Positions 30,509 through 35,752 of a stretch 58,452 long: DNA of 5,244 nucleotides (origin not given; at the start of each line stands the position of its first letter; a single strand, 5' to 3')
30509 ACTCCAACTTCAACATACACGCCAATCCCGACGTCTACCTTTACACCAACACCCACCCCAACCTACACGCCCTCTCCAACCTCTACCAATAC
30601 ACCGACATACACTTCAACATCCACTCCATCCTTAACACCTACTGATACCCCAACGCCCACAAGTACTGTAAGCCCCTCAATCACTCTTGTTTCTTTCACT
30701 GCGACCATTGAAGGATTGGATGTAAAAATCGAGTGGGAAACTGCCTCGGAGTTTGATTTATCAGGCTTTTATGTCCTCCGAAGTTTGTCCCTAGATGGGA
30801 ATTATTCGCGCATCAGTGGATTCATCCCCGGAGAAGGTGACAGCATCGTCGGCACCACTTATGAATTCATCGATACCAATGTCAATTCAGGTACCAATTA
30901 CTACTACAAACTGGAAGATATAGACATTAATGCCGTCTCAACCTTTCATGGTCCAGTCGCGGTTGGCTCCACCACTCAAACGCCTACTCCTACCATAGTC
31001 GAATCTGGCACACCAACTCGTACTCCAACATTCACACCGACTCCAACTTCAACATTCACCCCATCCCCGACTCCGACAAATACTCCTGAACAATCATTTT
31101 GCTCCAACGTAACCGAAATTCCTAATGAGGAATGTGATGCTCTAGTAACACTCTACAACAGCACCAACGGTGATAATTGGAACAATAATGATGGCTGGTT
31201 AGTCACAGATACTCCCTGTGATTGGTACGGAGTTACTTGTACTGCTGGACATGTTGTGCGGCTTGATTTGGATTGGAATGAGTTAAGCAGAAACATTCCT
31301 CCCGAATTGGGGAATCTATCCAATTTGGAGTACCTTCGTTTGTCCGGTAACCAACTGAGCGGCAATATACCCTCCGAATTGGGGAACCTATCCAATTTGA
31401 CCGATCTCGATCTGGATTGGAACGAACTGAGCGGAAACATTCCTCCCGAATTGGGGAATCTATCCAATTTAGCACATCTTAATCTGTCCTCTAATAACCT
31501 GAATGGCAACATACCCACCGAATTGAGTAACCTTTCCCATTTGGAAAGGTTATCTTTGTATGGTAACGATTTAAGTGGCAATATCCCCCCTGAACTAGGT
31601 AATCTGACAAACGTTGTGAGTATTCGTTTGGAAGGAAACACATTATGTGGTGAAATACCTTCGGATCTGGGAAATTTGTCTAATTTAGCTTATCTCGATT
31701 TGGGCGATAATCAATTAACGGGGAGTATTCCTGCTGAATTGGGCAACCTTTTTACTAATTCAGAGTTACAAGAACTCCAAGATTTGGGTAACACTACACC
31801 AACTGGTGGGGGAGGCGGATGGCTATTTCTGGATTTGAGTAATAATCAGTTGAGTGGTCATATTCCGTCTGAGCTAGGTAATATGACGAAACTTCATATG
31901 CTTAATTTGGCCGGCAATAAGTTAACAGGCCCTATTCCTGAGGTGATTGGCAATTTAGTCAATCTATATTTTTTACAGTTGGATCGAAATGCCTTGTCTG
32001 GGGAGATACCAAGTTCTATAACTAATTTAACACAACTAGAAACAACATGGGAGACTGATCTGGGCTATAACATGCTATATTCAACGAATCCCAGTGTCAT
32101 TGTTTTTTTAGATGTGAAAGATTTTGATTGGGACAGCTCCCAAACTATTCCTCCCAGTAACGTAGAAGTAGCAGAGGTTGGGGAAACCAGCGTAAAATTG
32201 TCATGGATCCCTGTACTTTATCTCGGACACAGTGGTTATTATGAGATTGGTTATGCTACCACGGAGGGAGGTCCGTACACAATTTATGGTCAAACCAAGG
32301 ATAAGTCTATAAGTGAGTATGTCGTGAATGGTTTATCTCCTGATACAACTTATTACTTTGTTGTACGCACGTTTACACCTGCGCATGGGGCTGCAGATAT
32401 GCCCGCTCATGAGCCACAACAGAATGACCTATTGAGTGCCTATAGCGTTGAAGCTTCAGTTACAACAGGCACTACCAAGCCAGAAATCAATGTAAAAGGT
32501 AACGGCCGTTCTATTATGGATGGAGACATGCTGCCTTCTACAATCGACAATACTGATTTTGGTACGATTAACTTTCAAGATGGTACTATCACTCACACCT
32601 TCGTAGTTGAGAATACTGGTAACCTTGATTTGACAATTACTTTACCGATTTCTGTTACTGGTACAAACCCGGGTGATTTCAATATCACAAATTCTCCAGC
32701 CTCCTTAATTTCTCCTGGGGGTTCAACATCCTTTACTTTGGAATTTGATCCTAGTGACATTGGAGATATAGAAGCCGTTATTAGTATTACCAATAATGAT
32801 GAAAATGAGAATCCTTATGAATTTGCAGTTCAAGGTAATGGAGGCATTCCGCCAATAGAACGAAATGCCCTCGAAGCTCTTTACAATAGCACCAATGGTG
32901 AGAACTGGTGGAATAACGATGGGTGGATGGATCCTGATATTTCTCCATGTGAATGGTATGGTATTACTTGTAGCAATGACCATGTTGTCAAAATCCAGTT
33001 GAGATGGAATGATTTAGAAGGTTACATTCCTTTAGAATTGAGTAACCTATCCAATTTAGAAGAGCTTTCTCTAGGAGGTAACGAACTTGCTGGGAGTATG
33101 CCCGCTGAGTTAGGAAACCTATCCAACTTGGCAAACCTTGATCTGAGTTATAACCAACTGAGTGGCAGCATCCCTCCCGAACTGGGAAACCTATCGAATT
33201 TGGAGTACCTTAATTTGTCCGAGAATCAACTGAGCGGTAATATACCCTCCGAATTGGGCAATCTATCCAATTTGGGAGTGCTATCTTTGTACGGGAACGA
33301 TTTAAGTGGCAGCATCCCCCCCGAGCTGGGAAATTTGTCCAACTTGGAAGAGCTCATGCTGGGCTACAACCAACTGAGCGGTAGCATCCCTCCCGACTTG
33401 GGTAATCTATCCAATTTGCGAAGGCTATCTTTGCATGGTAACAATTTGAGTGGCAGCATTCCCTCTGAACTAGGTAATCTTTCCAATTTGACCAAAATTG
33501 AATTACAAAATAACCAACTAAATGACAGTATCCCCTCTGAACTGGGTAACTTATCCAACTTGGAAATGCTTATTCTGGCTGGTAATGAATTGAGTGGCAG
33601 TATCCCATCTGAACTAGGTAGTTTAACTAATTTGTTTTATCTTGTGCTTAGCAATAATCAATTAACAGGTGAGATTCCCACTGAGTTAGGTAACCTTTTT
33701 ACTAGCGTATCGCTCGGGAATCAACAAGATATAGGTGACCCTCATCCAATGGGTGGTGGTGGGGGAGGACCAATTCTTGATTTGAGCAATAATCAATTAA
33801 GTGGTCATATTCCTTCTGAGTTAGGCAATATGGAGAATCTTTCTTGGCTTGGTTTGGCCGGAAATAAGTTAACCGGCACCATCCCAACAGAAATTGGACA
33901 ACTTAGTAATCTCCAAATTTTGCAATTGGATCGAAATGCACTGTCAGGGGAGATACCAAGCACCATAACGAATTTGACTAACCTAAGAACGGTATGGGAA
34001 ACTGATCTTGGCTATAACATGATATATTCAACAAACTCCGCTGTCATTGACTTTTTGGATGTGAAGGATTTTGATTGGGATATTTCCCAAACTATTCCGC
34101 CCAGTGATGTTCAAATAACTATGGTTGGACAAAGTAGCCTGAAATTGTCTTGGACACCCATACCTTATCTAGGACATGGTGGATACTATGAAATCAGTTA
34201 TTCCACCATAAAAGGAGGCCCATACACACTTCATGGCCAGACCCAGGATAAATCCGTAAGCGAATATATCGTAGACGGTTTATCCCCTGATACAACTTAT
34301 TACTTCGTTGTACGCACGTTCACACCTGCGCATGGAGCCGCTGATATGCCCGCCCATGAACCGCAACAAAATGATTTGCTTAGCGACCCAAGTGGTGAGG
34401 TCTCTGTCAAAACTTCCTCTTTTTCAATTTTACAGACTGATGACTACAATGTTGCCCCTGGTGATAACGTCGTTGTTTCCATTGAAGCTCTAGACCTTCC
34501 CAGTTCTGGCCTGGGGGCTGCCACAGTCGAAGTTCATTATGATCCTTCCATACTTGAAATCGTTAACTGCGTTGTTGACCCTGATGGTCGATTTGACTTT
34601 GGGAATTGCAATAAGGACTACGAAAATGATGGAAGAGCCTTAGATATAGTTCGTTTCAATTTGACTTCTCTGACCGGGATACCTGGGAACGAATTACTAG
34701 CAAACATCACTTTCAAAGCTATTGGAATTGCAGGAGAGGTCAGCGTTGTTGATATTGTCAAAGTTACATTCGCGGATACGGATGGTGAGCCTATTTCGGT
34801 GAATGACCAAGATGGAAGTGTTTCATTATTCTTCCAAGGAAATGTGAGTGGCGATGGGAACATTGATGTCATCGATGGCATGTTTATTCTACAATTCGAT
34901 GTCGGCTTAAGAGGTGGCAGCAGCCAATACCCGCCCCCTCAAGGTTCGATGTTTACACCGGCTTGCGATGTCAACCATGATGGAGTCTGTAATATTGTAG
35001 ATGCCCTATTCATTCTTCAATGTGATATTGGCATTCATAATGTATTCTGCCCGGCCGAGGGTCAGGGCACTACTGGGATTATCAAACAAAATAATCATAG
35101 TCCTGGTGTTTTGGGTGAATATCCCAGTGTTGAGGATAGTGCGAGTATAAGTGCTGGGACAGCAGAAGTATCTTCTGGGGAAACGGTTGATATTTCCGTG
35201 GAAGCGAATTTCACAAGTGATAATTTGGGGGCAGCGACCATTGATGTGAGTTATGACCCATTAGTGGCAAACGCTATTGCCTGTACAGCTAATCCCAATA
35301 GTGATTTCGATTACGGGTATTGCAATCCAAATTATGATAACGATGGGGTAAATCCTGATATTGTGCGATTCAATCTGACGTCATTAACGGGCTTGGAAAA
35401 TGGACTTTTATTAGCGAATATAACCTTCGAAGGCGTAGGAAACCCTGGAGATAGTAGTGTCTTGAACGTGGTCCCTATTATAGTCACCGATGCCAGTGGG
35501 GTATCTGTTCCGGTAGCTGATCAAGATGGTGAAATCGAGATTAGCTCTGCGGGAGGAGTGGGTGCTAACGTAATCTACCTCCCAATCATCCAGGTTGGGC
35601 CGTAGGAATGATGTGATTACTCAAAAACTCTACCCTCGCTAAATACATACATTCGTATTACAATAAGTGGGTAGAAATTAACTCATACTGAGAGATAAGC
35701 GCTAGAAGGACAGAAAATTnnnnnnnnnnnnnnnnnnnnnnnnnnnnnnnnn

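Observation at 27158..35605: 2815-aa secreted protein combining a lysostaphin-type lytic head with LRR, propeller and cohesin/dockerin modules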

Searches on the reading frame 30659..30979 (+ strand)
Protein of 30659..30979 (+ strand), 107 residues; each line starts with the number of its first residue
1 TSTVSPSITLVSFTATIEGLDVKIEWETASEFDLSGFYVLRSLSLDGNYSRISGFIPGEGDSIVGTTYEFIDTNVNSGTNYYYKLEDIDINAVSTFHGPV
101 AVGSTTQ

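Call 7: search_protein_families(library=pfam, proteins=[window:30659-30979:+], max_evalue=1)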
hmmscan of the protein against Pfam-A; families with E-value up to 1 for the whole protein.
seq(107 aa): 0 families
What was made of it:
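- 30707..30973 (+): FN3-like / Ig-like domain, aa 1184-1272. No Pfam hit (call 7).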

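Call 41: search_protein_families(library=phrogs, proteins=[window:30707-30973:+], max_evalue=0.01)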
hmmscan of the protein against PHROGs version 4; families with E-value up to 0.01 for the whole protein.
window:30707-30973:+ (89 aa): 0 families

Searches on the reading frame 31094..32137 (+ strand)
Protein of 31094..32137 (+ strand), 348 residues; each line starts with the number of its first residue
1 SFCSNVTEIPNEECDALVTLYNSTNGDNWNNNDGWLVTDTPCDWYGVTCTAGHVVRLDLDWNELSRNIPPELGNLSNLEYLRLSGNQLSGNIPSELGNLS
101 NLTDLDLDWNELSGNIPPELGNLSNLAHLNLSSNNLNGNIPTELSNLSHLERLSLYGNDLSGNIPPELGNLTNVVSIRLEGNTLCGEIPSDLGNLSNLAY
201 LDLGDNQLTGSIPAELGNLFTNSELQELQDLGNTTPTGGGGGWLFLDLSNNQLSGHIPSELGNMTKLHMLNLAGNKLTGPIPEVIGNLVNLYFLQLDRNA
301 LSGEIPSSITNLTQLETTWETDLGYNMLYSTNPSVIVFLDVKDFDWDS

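Call 73: search_solved_structures(query=window:31094-32137:+, max_evalue=1e-10)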
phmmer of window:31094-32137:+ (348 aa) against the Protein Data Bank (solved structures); distinct sequences matched with E-value up to 1e-10: 141 (the best 60 are shown).
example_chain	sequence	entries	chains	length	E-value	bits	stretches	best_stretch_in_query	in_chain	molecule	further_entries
6s6q_A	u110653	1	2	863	2.9e-141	474.1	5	56-219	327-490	LRR receptor-like serine/threonine-protein kinase GSO1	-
8weg_A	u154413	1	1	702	3.1e-139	467.5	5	86-311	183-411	MALE DISCOVERER 1-INTERACTING RECEPTOR-LIKE KINASE 2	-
8wef_A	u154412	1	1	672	3.4e-131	441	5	86-313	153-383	MALE DISCOVERER 1-INTERACTING RECEPTOR-LIKE KINASE 2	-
4mn8_A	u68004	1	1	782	1e-128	432.8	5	49-219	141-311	LRR receptor-like serine/threonine-protein kinase FLS2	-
8weh_A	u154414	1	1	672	4.4e-121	407.7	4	86-313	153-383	MALE DISCOVERER 1-INTERACTING RECEPTOR-LIKE KINASE 2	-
8web_A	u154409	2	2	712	1.7e-119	402.5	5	3-219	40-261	MDIS1-interacting receptor like kinase 2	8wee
8wec_A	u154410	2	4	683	8.1e-119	400.3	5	3-219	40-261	MDIS1-interacting receptor like kinase 2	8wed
8yaa_A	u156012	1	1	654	8.1e-119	400.3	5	13-219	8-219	MDIS1-interacting receptor like kinase 2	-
5gr9_B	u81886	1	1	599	3.1e-117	395.1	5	41-217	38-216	Leucine-rich repeat receptor-like protein kinase TDR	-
5jfi_A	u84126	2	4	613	5.2e-117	394.3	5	42-216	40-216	Leucine-rich repeat receptor-like protein kinase TDR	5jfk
5gqr_B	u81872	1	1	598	6.8e-117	393.9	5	41-217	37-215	Leucine-rich repeat receptor-like protein kinase TDR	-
5gij_B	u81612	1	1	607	2.1e-116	392.3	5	41-217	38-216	Leucine-rich repeat receptor-like protein kinase TDR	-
5hyx_B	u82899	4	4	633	2.7e-115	388.7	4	56-216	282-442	Probable LRR receptor-like serine/threonine-protein kinase At4g26540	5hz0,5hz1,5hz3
5gr8_A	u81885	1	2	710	4.5e-114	384.7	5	39-217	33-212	Leucine-rich repeat receptor-like protein kinase PEPR1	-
8wei_A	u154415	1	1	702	4.2e-110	371.6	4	86-314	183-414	MALE DISCOVERER 1-INTERACTING RECEPTOR-LIKE KINASE 2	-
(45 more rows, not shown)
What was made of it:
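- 31094..32137 (+): LRR block 1, aa 1313-1660: LRRNT_2 cap, about 7 plant-specific-type 24-aa LRRs, a Gly-rich island, then about 3 LRRs and a C-terminal cap. The best PDB sequence matches are plant receptor-kinase ectodomains (call 73).
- On Plant-specific (PS) class of leucine-rich repeats: The best PDB matches are GSO1, MIK2, FLS2, TDR and BRI1 (call 73).
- The LRRs match ligand-binding plant receptor ectodomains (call 73).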

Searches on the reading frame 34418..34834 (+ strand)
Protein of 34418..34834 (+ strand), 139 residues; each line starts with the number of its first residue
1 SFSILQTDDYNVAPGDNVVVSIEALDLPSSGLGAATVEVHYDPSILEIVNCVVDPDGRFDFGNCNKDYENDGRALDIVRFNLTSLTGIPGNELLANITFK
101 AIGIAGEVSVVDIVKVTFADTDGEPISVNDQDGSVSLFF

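Call 7: search_protein_families(library=pfam, proteins=[window:34418-34834:+], max_evalue=1)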
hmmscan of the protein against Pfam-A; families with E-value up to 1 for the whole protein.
seq(139 aa): 2 families
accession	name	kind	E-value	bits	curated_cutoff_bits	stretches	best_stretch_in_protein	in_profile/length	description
PF00963.24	Cohesin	-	8.7e-11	42.6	24.1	1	9-135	7-137/139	Cohesin domain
PF02563.21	Poly_export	-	0.13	12.9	28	1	7-61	4-39/77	Polysaccharide biosynthesis/export protein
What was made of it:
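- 34418..34837 (+): Cohesin 1, aa 2421-2560. PF00963 scores 42.6 bits against 24.1 (call 7).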

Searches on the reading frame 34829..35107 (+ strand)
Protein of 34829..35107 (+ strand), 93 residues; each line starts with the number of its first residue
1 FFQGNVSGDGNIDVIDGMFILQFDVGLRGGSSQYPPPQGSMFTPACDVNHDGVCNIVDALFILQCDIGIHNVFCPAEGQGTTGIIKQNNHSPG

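Call 7: search_protein_families(library=pfam, proteins=[window:34829-35107:+], max_evalue=1)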
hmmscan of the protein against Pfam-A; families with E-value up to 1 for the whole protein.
seq(93 aa): 1 family
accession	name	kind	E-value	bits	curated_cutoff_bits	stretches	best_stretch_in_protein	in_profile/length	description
PF00404.24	Dockerin_1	-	0.00015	22.3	22.9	1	6-62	4-52/57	Dockerin type I domain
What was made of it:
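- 34838..35053 (+): Dockerin with two calcium-binding loops (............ and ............), aa 2561-2632. PF00404 scores 22.3 bits against 22.9, E 1.5e-4 (call 7).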

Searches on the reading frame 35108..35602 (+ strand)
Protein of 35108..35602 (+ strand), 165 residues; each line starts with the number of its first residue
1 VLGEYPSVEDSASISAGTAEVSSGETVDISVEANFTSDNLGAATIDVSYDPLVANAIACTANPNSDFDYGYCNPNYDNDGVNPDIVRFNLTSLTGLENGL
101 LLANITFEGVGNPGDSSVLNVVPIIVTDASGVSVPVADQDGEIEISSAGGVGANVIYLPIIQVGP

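Call 7: search_protein_families(library=pfam, proteins=[window:35108-35602:+], max_evalue=1)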
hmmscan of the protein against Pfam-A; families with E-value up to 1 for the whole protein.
seq(165 aa): 2 families
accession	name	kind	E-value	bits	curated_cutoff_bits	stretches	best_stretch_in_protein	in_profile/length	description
PF00963.24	Cohesin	-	1.4e-05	25.8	24.1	1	14-145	3-139/139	Cohesin domain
PF07523.18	Big_3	-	0.027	15.2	21.2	1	9-53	20-60/68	Bacterial Ig-like domain (group 3)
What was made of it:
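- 35138..35557 (+): Cohesin 2, aa 2661-2800. PF00963 scores 25.8 bits against 24.1 (call 7).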
